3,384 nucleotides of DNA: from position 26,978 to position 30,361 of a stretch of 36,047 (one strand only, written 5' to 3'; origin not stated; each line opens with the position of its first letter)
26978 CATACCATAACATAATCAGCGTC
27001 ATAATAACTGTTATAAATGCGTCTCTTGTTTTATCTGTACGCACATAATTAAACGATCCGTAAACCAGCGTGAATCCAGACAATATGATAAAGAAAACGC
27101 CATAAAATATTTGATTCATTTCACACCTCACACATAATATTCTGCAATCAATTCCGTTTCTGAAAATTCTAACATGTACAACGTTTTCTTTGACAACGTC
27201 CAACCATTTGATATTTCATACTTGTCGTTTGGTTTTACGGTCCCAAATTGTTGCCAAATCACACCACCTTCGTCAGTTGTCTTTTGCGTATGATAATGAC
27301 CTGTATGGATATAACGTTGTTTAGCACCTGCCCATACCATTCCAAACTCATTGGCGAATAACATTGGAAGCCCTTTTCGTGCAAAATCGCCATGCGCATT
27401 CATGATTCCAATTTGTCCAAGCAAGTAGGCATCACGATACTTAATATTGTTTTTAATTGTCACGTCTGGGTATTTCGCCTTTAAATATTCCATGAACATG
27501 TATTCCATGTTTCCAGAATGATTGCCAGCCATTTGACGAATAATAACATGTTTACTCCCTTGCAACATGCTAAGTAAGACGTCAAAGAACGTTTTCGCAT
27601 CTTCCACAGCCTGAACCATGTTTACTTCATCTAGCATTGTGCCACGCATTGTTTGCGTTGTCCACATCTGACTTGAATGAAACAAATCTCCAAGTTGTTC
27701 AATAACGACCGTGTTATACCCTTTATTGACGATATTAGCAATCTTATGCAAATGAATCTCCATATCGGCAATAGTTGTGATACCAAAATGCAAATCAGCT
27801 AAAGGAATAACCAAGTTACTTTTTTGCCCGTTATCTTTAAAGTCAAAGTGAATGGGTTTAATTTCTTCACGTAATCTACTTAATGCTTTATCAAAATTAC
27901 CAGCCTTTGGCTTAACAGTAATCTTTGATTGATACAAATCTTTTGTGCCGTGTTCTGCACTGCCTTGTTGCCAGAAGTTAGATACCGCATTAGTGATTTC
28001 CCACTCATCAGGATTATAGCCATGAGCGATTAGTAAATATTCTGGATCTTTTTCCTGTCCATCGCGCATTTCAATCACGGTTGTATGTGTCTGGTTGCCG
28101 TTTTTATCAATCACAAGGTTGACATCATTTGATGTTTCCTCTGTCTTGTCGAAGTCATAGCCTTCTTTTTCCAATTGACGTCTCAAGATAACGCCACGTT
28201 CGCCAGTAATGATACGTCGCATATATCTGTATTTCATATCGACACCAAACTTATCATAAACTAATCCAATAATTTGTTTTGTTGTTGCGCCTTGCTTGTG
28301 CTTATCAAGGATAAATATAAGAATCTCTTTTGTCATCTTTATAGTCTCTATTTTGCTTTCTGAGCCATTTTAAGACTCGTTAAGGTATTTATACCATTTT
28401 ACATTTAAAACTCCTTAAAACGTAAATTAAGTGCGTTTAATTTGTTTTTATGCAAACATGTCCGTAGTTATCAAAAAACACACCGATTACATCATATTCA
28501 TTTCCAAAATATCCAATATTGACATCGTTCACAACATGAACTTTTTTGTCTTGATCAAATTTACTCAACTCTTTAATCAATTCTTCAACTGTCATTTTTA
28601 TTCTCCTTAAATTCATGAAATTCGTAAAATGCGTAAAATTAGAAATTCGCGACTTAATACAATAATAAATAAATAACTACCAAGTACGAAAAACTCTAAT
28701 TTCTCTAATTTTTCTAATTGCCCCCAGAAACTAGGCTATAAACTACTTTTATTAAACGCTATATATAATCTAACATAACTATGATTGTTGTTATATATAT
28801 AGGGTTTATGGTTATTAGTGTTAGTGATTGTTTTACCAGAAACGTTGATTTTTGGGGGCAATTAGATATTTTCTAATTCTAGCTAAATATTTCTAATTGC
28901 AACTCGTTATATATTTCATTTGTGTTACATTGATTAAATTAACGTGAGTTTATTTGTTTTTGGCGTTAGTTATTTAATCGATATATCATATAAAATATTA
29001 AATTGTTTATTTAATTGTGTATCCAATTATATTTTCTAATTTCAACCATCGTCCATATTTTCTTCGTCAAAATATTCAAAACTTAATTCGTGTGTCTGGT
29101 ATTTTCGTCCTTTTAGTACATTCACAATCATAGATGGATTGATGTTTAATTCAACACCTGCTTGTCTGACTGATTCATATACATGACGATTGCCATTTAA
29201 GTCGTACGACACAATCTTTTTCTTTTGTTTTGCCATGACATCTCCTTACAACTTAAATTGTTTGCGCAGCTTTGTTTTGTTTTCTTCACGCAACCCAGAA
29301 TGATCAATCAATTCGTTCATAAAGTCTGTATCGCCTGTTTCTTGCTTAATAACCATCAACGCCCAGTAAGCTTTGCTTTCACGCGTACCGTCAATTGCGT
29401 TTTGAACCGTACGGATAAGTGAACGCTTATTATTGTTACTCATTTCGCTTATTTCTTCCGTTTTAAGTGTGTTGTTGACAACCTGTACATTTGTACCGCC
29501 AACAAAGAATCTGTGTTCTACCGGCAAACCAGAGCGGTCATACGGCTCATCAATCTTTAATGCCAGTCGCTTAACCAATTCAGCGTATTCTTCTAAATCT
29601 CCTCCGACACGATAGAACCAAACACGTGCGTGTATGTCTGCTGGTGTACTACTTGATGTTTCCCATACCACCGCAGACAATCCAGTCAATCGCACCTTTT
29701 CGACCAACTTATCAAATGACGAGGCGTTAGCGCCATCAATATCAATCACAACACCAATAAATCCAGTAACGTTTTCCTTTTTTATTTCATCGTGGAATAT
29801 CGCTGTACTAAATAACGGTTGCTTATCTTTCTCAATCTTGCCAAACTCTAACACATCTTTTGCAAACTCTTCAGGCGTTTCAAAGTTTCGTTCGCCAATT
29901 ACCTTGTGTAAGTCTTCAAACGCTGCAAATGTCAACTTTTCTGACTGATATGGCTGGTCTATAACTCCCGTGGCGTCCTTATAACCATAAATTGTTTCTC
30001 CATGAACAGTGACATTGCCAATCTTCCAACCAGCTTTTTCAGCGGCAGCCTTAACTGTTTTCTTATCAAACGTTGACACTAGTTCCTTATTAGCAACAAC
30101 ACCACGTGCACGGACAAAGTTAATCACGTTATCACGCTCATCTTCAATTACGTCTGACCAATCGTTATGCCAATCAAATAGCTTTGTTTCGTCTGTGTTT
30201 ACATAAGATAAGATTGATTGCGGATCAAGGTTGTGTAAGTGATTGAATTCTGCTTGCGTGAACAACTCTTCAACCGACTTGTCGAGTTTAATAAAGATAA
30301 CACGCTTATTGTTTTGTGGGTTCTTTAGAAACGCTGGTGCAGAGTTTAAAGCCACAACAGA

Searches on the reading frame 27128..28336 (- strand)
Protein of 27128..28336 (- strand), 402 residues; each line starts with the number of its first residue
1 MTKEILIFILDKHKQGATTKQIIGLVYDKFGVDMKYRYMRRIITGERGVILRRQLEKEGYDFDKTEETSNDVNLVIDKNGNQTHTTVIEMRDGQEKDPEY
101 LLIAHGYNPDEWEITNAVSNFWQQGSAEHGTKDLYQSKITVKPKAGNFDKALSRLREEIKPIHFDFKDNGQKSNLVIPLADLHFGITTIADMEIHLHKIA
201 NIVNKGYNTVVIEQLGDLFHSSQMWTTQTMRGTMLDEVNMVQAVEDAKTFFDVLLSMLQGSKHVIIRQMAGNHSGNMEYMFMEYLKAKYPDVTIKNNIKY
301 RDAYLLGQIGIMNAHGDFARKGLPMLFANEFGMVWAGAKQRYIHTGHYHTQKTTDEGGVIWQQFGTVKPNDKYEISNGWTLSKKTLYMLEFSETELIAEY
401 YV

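Call 20: search_protein_families(library=phrogs, proteins=[window:27128-28336:-], max_evalue=0.01)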
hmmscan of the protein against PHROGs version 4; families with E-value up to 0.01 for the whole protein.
window:27128-28336:- (402 aa): 6 families
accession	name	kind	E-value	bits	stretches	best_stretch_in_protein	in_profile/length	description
phrog_704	-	DNA, RNA and nucleotide metabolism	4.9e-80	270.5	1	61-398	32-379/390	DNA repair exonuclease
phrog_22571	-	unknown function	4.8e-21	75.9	1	312-400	1-89/92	-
phrog_21891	-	unknown function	7.3e-16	60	1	277-402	3-130/130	-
phrog_20762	-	unknown function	4.9e-10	40.7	1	305-384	14-95/117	-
phrog_284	-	DNA, RNA and nucleotide metabolism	1.1e-09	38.7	1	111-380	65-370/398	exonuclease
phrog_22398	-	unknown function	0.0007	19.5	1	202-317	210-330/433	-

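Call 63: search_protein_families(library=pfam, proteins=[window:27128-28336:-], max_evalue=0.05)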
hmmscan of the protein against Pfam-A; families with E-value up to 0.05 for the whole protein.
window:27128-28336:- (402 aa): 0 families

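Call 69: search_solved_structures(query=window:27128-28336:-, max_evalue=1)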
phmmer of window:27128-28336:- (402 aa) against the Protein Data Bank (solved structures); distinct sequences matched with E-value up to 1: 1.
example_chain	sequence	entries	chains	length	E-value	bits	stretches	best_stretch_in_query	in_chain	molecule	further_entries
8u6x_A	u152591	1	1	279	0.022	17.1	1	244-319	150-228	DNA ligase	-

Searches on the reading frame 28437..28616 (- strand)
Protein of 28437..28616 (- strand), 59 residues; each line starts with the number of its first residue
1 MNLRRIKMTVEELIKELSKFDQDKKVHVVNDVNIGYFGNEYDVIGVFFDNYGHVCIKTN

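Call 20: search_protein_families(library=phrogs, proteins=[window:28437-28616:-], max_evalue=0.01)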
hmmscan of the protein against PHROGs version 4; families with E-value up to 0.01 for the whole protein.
window:28437-28616:- (59 aa): 5 families
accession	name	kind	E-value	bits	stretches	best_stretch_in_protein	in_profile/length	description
phrog_5861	-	unknown function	9.7e-06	26.7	1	8-27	1-20/53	-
phrog_22847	-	unknown function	2.3e-05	25.2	1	8-35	1-28/47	-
phrog_20907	-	unknown function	9.2e-05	23.3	1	8-28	1-21/45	-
phrog_26928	-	unknown function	0.0023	19.4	1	8-28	1-21/67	-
phrog_19687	-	unknown function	0.0036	18.3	1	8-56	1-44/62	-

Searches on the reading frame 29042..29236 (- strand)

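Call 20: search_protein_families(library=phrogs, proteins=[window:29042-29236:-], max_evalue=0.01)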
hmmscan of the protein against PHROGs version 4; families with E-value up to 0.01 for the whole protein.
window:29042-29236:- (64 aa): 3 families
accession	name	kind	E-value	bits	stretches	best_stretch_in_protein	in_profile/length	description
phrog_34622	-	unknown function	0.0004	21.2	1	9-57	4-53/189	-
phrog_2081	-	DNA, RNA and nucleotide metabolism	0.00054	20.2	1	3-61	198-256/433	HNH endonuclease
phrog_20162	-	DNA, RNA and nucleotide metabolism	0.00083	20.7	1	6-60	31-86/88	HNH endonuclease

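Call 63: search_protein_families(library=pfam, proteins=[window:29042-29236:-], max_evalue=0.05)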
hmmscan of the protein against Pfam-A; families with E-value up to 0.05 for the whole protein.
window:29042-29236:- (64 aa): 2 families
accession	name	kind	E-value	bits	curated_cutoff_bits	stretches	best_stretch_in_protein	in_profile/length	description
PF22083.2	I-HmuI_NUMOD-like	-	7.7e-08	32.2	27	1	13-54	5-46/46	DNA endonuclease I-HmuI-like, NUMOD-like domain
PF07453.19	NUMOD1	-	0.041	14.6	22.8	0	7-35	2-31/37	NUMOD1 domain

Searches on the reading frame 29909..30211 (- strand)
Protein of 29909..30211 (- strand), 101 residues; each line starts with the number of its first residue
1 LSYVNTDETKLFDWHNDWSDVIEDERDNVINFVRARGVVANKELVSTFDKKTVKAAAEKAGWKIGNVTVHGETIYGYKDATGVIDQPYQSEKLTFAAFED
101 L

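Call 97: predict_structure(alignment_id=A3)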
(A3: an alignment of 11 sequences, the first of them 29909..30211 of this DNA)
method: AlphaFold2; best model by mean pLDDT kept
length: 101 residues; sequences in the alignment: 11
mean_pLDDT: 56.9   pTM: 0.43
mean pLDDT of the five models: 56.9, 53.0, 47.7, 47.6, 45.6
residues with pLDDT >= 90: 0; 70-90: 30; 50-70: 28; < 50: 43
segments of 3 or more residues with pLDDT < 50: 1-22, 81-101
pLDDT, mean of each block of 10 residues (from residue 1): 41 42 64 70 73 74 62 58 43 43 40
secondary structure, 60 per line:
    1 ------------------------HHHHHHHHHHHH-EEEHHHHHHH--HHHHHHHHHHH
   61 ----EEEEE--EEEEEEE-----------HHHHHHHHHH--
elements in order: H25-36 E38-40 H41-47 H50-60 E65-69 E72-78 H90-99

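Call 99: fold_search(model_id=the predicted structure, library=pdb)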
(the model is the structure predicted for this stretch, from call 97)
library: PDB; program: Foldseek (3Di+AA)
matches with E <= 10: 386; with E <= 0.001: 0
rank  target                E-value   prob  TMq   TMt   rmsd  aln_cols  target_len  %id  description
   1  5zi8_A                1.4e-01  0.35  0.30  0.29  11.7        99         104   18  Crystal structure of the PadR-family transcriptional regulator Rv3488 of Mycobacterium tuberculosis H37Rv in complex w (released 2018-10-17)
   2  5f7q_C                2.4e-01  0.82  0.40  0.12   5.3        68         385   20  ROK repressor Lmo0178 from Listeria monocytogenes bound to operator (released 2016-09-07)
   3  5f7q_L                2.4e-01  0.82  0.40  0.12   5.3        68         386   20  ROK repressor Lmo0178 from Listeria monocytogenes bound to operator (released 2016-09-07)
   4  5zi8_B                4.8e-01  0.30  0.35  0.34  11.7        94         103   15  Crystal structure of the PadR-family transcriptional regulator Rv3488 of Mycobacterium tuberculosis H37Rv in complex w (released 2018-10-17)
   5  5a5t_K                5.5e-01  0.33  0.36  0.19  13.8        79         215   15  Structure of mammalian eIF3 in the context of the 43S preinitiation complex (released 2015-09-09)
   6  7wh4_A                5.5e-01  0.15  0.29  0.29  13.0        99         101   19  Crystal structure of the PadR-family transcriptional regulator Rv3488 of Mycobacterium tuberculosis H37Rv in complex w (released 2022-02-09)
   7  9jpj_K                8.7e-01  0.11  0.26  0.15  14.7        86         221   13  Crystal structure of DhdR in complex with DNA (released 2024-11-06)
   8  8btr_Sc               9.3e-01  0.30  0.33  0.42   5.4        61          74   10  Giardia Ribosome in PRE-T Hybrid State (D2) (released 2023-03-22)
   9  5zhc_A                9.3e-01  0.14  0.29  0.29  11.9        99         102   17  Crystal structure of the PadR-family transcriptional regulator Rv3488 of Mycobacterium tuberculosis H37Rv (released 2018-10-17)
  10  9gc3_A                1.0e+00  0.30  0.39  0.09  11.3        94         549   14  yeast TFIIIC TauB subcomplex bound to a tRNA gene (released 2024-11-27)
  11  1ztg_D                1.0e+00  0.12  0.25  0.32   9.6        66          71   21  human alpha polyC binding protein KH1 (released 2006-05-27)
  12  6pco_A                1.1e+00  0.35  0.40  0.31  10.5        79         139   15  Mechanism for regulation of DNA binding of Bordetella bronchiseptica BpsR by 6-hydroxynicotinic acid (released 2019-11-06)
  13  4g6q_B                1.1e+00  0.25  0.37  0.24  13.8        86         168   15  The crystal structure of a functionally unknown protein Kfla_6221 from Kribbella flavida DSM 17836 (released 2012-09-19)
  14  5h20                  1.1e+00  0.20  0.37  0.37  11.9        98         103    9  X-ray structure of PadR-like Transcription factor from bacteroid fragilis (released 2017-03-08)
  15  4pgh_B                1.1e+00  0.16  0.29  0.11   8.3        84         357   14  Caffeic acid O-methyltransferase from Sorghum bicolor (released 2014-07-02)
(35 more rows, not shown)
